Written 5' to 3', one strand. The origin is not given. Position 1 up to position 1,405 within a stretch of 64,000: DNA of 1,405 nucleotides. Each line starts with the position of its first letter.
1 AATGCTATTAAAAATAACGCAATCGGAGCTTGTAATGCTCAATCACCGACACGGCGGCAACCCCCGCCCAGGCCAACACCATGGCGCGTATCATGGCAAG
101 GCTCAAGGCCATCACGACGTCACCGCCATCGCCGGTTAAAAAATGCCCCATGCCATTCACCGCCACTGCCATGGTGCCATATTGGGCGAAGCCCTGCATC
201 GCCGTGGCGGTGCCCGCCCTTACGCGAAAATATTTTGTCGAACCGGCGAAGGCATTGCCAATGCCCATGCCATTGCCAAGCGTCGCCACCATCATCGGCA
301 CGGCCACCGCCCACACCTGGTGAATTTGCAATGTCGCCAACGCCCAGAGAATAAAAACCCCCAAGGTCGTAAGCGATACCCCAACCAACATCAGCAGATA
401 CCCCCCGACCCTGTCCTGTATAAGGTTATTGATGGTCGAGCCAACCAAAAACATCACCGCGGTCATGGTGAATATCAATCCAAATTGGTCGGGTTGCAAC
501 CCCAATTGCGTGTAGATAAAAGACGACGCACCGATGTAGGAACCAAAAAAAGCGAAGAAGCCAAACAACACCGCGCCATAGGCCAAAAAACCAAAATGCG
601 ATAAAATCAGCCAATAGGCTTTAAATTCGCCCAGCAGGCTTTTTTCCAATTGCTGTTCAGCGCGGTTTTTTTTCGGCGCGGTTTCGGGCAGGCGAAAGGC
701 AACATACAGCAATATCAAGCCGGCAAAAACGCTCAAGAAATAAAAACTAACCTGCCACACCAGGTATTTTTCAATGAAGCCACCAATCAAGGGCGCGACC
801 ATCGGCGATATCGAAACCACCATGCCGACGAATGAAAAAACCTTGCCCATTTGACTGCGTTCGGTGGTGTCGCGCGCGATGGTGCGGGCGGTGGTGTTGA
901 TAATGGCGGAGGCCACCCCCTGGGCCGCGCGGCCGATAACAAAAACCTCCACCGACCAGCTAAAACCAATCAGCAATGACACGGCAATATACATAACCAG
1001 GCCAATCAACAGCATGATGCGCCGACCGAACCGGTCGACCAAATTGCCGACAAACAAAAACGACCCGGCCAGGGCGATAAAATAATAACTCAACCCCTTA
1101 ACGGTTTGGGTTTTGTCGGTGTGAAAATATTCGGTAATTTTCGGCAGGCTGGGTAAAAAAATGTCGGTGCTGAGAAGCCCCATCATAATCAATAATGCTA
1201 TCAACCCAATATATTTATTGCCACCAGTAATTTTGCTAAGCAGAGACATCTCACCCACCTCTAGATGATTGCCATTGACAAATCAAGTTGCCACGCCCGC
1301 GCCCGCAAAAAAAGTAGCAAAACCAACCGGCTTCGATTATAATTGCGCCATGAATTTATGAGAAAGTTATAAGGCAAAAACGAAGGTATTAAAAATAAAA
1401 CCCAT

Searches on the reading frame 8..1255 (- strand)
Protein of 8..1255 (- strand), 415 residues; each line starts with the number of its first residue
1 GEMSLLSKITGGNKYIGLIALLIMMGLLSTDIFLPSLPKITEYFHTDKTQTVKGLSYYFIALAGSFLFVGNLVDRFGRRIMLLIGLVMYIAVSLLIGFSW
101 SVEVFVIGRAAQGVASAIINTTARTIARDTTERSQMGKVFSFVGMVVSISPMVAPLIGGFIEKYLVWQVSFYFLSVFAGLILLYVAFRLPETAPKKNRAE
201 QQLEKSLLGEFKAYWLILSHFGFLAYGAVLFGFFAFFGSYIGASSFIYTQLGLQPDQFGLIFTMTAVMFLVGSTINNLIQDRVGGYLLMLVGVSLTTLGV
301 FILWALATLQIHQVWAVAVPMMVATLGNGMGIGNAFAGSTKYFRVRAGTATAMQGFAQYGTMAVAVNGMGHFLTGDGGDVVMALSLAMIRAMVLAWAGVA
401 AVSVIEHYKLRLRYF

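Call 27: search_protein_families(library=padloc, alignment_id=A1, max_evalue=0.00001)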
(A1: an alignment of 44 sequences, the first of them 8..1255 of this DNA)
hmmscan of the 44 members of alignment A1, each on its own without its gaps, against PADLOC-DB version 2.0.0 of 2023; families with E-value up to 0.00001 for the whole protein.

A. member 1, window:8-1255:- (415 aa): 0 families

B. families by the number of members that match (of 44 scanned): 6 families
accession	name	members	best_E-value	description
PDLC04135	mad3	2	5.5e-26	mads_3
PDLC04140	mad8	2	6.2e-14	mads_8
PDLC02980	AriA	2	9.1e-10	-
PDLC04999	PDC-S33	1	7.1e-17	-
PDLC02335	AbiLi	1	3.9e-07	AbiLi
PDLC02914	ATPase-Toprim_I-B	1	9e-06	-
